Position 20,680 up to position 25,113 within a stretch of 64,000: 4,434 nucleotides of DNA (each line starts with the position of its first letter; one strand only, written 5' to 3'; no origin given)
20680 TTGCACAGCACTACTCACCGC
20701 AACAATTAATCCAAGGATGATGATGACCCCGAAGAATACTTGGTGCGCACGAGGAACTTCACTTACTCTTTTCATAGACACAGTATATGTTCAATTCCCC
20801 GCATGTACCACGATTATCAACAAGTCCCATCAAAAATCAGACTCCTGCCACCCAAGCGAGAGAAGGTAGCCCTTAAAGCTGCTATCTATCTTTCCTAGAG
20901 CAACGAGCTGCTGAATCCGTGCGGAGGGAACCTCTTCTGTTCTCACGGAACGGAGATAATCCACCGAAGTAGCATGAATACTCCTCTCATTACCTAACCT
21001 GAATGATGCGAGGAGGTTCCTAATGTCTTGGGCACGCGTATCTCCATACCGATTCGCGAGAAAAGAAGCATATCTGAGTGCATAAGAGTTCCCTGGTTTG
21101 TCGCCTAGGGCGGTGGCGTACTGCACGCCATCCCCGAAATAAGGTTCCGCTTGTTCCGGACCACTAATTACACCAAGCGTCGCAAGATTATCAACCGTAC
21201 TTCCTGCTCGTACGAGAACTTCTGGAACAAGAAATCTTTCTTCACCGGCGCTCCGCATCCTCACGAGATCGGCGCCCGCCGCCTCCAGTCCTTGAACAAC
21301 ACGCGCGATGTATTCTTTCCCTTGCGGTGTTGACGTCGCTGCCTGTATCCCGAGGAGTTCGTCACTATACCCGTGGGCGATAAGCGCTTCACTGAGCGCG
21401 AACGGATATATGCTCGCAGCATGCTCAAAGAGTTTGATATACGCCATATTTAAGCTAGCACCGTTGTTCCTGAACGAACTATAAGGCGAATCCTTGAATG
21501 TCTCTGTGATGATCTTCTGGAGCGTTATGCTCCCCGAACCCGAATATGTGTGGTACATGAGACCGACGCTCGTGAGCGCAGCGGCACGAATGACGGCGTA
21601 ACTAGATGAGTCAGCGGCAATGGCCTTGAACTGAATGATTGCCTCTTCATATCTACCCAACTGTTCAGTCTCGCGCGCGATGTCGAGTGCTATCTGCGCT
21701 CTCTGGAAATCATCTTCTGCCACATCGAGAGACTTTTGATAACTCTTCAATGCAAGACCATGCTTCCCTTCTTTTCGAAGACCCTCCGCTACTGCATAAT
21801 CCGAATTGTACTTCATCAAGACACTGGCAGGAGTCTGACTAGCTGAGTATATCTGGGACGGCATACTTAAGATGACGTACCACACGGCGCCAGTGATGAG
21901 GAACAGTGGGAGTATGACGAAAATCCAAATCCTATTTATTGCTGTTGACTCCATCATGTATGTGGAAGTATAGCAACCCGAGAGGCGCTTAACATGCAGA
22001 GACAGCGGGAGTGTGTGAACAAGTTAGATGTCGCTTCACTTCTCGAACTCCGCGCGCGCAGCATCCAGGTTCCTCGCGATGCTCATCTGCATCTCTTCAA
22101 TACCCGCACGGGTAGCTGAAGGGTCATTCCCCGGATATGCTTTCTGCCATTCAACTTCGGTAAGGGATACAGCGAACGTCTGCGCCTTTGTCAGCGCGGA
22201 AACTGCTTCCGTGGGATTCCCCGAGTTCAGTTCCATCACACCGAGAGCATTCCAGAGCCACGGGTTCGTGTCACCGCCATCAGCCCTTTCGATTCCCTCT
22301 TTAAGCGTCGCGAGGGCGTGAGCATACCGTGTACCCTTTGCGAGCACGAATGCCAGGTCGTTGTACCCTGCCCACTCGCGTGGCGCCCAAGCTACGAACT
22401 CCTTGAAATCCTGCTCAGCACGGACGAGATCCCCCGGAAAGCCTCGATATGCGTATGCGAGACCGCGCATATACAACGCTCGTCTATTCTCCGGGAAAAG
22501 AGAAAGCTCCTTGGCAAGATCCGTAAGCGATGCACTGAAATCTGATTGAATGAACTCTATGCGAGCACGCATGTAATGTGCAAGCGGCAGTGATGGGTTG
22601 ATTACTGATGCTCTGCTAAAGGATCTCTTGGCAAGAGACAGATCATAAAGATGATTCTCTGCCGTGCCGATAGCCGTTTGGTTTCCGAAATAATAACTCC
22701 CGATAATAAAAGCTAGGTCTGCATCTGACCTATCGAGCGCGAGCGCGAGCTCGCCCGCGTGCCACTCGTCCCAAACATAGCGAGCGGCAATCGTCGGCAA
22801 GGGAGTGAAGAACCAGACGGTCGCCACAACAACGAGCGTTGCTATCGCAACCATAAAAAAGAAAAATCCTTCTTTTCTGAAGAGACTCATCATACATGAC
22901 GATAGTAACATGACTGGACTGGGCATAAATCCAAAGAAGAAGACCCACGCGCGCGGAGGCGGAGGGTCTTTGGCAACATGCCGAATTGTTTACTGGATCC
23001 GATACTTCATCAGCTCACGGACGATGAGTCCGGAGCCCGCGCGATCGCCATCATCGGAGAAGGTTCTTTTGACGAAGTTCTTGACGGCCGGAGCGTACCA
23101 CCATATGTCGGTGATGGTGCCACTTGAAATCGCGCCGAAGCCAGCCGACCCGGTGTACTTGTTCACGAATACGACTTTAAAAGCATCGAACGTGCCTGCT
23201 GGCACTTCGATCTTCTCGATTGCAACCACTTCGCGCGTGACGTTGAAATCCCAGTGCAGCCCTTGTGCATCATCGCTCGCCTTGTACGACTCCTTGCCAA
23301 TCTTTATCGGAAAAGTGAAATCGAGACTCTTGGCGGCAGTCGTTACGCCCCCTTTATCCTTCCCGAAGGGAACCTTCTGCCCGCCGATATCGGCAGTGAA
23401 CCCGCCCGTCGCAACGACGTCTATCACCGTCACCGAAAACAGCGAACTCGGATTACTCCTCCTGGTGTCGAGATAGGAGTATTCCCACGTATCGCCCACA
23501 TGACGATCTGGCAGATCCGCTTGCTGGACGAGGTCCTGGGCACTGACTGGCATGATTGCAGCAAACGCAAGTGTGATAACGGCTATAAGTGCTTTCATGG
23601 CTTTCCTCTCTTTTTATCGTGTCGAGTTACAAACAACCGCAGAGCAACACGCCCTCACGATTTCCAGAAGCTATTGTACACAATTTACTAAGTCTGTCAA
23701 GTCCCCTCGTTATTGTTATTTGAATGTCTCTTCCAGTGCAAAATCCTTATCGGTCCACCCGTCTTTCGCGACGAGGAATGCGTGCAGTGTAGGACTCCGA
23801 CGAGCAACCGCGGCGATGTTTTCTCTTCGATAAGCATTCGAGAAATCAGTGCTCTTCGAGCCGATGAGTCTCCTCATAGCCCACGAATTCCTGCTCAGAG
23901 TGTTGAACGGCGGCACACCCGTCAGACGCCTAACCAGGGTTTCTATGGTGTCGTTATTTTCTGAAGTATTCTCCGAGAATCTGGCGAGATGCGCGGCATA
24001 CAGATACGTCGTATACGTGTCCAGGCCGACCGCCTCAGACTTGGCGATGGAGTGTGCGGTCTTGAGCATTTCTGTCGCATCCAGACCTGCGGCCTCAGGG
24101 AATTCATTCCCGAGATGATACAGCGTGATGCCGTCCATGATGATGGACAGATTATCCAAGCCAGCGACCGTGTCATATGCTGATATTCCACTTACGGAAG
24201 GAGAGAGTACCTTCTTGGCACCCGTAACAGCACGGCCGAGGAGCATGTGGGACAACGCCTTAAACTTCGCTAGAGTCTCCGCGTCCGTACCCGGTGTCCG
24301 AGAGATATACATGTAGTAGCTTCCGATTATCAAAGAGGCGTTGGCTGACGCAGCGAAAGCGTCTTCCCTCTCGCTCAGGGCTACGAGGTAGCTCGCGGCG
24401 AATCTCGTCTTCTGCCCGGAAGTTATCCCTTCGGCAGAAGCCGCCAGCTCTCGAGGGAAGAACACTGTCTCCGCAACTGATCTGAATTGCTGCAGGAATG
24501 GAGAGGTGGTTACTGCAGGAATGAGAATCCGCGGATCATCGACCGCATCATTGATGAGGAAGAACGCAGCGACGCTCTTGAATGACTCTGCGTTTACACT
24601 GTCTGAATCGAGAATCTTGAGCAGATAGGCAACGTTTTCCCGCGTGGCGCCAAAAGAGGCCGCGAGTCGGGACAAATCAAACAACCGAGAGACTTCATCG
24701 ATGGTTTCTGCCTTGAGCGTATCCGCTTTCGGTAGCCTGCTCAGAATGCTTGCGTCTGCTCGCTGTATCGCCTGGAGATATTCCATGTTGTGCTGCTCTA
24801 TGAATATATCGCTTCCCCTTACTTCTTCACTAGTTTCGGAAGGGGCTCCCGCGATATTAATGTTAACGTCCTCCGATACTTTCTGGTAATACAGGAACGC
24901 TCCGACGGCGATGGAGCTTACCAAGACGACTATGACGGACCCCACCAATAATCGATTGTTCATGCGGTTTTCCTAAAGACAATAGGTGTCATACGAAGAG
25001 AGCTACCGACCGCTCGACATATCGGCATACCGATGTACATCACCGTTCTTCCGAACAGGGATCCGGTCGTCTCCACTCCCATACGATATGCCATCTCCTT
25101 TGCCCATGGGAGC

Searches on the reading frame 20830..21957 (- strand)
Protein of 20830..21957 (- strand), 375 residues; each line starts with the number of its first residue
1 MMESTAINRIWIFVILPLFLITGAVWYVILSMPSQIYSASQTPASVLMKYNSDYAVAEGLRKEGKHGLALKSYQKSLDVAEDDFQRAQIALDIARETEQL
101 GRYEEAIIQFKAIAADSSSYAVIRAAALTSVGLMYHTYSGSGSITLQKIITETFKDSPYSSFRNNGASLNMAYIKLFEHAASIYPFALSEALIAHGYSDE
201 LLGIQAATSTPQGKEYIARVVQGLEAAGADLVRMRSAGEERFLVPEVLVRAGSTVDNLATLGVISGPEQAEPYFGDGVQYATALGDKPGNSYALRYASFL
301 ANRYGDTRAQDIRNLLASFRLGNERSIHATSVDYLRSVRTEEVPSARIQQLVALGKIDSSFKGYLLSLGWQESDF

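Call 18: search_protein_families(library=pfam, proteins=[window:20830-21957:-], max_evalue=0.001)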
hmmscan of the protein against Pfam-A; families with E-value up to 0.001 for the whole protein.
window:20830-21957:- (375 aa): 1 family
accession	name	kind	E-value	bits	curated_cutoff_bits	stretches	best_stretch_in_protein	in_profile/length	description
PF13424.12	TPR_12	-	8.8e-06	26.3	30.1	1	54-111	7-69/77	Tetratricopeptide repeat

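Call 25: search_protein_families(library=padloc, proteins=[window:20830-21957:-], max_evalue=0.01)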
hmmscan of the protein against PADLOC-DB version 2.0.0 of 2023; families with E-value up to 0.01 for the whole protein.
window:20830-21957:- (375 aa): 0 families

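Call 68: find_homologous_proteins(query=window:20830-21954:-, max_evalue=0.00001)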
Query window:20830-21954:- (374 aa): 10 proteins with E <= 0.00001 among 8000 candidates.
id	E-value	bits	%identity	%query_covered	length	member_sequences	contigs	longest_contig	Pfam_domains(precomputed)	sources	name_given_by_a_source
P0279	5.5e-238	807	100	100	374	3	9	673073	PF13424.13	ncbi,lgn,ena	-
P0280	7.4e-178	609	76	100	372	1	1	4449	PF13424.13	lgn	-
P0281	7.8e-176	602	76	100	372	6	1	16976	PF13424.13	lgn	-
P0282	4.9e-148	511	75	88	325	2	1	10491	PF14559.13,PF13424.13,PF12688.14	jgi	-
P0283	5.9e-132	458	59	98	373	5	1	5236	-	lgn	-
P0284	2.2e-122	427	57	95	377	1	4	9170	PF13424.13,PF13432.13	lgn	-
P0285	5.2e-114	399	53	98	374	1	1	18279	PF00515.35,PF13432.13,PF07719.24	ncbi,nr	ncbi:MAG: tetratricopeptide repeat protein [Candidatus Parcubacteria bacterium]|nr:tetratricopeptide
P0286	2.1e-112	394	52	98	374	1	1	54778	PF13432.13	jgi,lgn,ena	-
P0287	1.8e-111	391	53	98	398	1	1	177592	PF00515.35,PF13432.13,PF07719.24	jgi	jgi:tetratricopeptide (TPR) repeat protein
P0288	2.5e-111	390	53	98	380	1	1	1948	-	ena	-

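Call 74: predict_structure(alignment_id=A3)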
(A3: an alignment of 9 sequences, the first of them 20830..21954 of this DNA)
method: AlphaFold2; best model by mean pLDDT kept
length: 374 residues; sequences in the alignment: 9
mean_pLDDT: 64.5   pTM: 0.53
mean pLDDT of the five models: 64.5, 63.0, 62.7, 58.4, 54.2
residues with pLDDT >= 90: 57; 70-90: 116; 50-70: 78; < 50: 123
segments of 3 or more residues with pLDDT < 50: 1-6, 16-34, 36-40, 118-190, 194-201
pLDDT, mean of each block of 10 residues (from residue 1): 44 49 32 43 75 88 84 91 76 66 53 51 38 29 35 33 35 39 42 46 54 63 71 65 75 81 83 88 69 90 92 88 69 77 74 94 92 90
secondary structure, 60 per line:
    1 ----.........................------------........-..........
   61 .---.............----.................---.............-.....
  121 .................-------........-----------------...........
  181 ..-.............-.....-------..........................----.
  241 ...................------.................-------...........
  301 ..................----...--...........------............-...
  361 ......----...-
elements in order: H5-29 H42-49 H51-61 H65-77 H82-98 H102-114 H116-137 H145-152 H170-182 H184-196 H198-202 H210-235 H240-259 H266-282 H290-318 H328-338 H345-356 H358-366

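Call 76: fold_search(model_id=the predicted structure, library=pdb)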
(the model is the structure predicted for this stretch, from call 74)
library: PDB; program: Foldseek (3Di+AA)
matches with E <= 10: 1159; with E <= 0.001: 1
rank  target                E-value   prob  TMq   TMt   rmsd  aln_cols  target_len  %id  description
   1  6hc2_C                9.4e-04  1.00  0.30  0.30  12.8       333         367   15  Crystal structure of NuMA/LGN hetero-hexamers (released 2019-05-29)
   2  6hc2_E                1.4e-03  1.00  0.30  0.30  12.9       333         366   15  Crystal structure of NuMA/LGN hetero-hexamers (released 2019-05-29)
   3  6hc2_A                1.7e-03  1.00  0.30  0.30  13.2       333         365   15  Crystal structure of NuMA/LGN hetero-hexamers (released 2019-05-29)
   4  3ro2_A                1.9e-03  1.00  0.26  0.29  14.1       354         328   15  Structures of the LGN/NuMA complex (released 2012-03-07)
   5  9qhb                  2.0e-03  1.00  0.21  0.27  14.2       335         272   14  Crystal structure of 16-repeat CTPR protein with eliminated coordination sites (released 2025-10-22)
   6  6hc2_S                2.1e-03  1.00  0.29  0.30  13.6       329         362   15  Crystal structure of NuMA/LGN hetero-hexamers (released 2019-05-29)
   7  4a1s_B                2.1e-03  1.00  0.35  0.38  11.0       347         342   15  Crystallographic structure of the Pins:Insc complex (released 2012-03-28)
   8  4wne_A                2.2e-03  1.00  0.29  0.32  12.1       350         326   14  Crystal structure of the TPR domain of LGN in complex with Frmpd4/Preso1 at 2.0 Angstrom resolution (released 2015-09-16)
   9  5a7d_G                2.4e-03  1.00  0.35  0.38  10.9       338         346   15  Tetrameric assembly of LGN with Inscuteable (released 2016-08-03)
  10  9up5_A                2.5e-03  1.00  0.24  0.25  14.8       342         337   14  Crystal structure of LapB from Klebsiella pneumoniae (released 2026-03-04)
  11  3sf4_C                3.0e-03  1.00  0.28  0.29  13.7       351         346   15  Crystal structure of the complex between the conserved cell polarity proteins Inscuteable and LGN (released 2011-11-23)
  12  8chy                  3.0e-03  1.00  0.21  0.27  14.2       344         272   13  Crystal structure of an 8-repeat consensus TPR superhelix with Zinc. (released 2024-02-21)
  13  4a1s_A                3.1e-03  1.00  0.34  0.36  12.0       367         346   15  Crystallographic structure of the Pins:Insc complex (released 2012-03-28)
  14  4g2v_A                3.2e-03  1.00  0.30  0.34  11.9       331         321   16  Structure complex of LGN binding with FRMPD1 (released 2013-01-23)
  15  4wng_A                3.5e-03  1.00  0.31  0.35  12.7       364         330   13  Crystal structure of the TPR domain of LGN in complex with Frmpd4/Preso1 at 2.1 Angstrom resolution (released 2015-09-16)
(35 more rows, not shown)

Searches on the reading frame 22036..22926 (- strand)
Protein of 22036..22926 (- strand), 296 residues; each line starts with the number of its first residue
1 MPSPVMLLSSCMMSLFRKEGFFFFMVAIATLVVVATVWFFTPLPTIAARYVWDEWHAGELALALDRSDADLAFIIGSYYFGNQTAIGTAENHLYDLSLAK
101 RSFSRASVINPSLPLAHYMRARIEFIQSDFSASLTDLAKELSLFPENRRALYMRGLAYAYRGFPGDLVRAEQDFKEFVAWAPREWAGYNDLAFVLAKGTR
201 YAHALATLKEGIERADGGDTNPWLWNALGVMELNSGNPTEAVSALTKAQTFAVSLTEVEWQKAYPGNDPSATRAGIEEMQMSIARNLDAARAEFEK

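Call 18: search_protein_families(library=pfam, proteins=[window:22036-22926:-], max_evalue=0.001)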
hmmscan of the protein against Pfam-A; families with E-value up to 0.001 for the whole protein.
window:22036-22926:- (296 aa): 6 families
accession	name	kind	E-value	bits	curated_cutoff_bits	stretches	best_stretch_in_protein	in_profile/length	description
PF07719.23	TPR_2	-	3.2e-08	33.5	27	0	224-248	3-27/34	Tetratricopeptide repeat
PF13431.12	TPR_17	-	2.9e-06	27.5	24.4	0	220-242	11-33/34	Tetratricopeptide repeat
PF13424.12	TPR_12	-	0.00011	22.8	30.1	0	188-248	6-71/77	Tetratricopeptide repeat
PF13371.12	TPR_9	-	0.00012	22.4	35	0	166-214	10-58/73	Tetratricopeptide repeat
PF13432.12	TPR_16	-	0.00019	22.3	32.7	0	118-178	1-58/65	Tetratricopeptide repeat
PF00515.34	TPR_1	-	0.00035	20.7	27.8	0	223-249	2-28/34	Tetratricopeptide repeat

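Call 25: search_protein_families(library=padloc, proteins=[window:22036-22926:-], max_evalue=0.01)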
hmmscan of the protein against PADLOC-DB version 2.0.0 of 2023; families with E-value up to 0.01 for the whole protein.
window:22036-22926:- (296 aa): 0 families

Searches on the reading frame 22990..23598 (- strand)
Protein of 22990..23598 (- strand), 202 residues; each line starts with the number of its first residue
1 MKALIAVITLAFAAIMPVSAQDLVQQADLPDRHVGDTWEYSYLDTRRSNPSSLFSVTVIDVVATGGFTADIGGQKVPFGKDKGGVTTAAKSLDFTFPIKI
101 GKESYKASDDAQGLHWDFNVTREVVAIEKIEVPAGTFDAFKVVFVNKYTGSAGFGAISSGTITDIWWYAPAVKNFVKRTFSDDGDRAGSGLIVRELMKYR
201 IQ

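Call 18: search_protein_families(library=pfam, proteins=[window:22990-23598:-], max_evalue=0.001)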
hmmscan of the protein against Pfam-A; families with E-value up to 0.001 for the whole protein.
window:22990-23598:- (202 aa): 1 family
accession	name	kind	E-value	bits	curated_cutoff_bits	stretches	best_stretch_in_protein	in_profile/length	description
PF21347.3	DUF3108_like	-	9.8e-05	22.7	27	1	121-147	133-159/199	DUF3108-like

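Call 25: search_protein_families(library=padloc, proteins=[window:22990-23598:-], max_evalue=0.01)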
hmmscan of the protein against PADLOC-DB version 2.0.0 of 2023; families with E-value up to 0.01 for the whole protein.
window:22990-23598:- (202 aa): 0 families

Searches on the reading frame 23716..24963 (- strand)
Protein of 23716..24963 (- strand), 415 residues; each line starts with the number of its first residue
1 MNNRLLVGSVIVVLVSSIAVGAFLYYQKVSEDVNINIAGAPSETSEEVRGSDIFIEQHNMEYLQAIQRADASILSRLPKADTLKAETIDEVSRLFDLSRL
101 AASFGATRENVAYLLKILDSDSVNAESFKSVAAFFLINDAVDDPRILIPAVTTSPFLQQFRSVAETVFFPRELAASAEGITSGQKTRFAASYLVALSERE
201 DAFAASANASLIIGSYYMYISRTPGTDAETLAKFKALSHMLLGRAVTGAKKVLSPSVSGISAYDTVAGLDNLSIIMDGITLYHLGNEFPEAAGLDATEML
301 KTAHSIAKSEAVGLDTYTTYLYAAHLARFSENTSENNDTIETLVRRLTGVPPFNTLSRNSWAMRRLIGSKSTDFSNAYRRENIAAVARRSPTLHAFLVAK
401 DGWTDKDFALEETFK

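Call 18: search_protein_families(library=pfam, proteins=[window:23716-24963:-], max_evalue=0.001)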
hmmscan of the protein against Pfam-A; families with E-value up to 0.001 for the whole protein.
window:23716-24963:- (415 aa): 0 families

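Call 25: search_protein_families(library=padloc, proteins=[window:23716-24963:-], max_evalue=0.01)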
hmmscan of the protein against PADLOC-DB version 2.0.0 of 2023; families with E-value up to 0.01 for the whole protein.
window:23716-24963:- (415 aa): 0 families
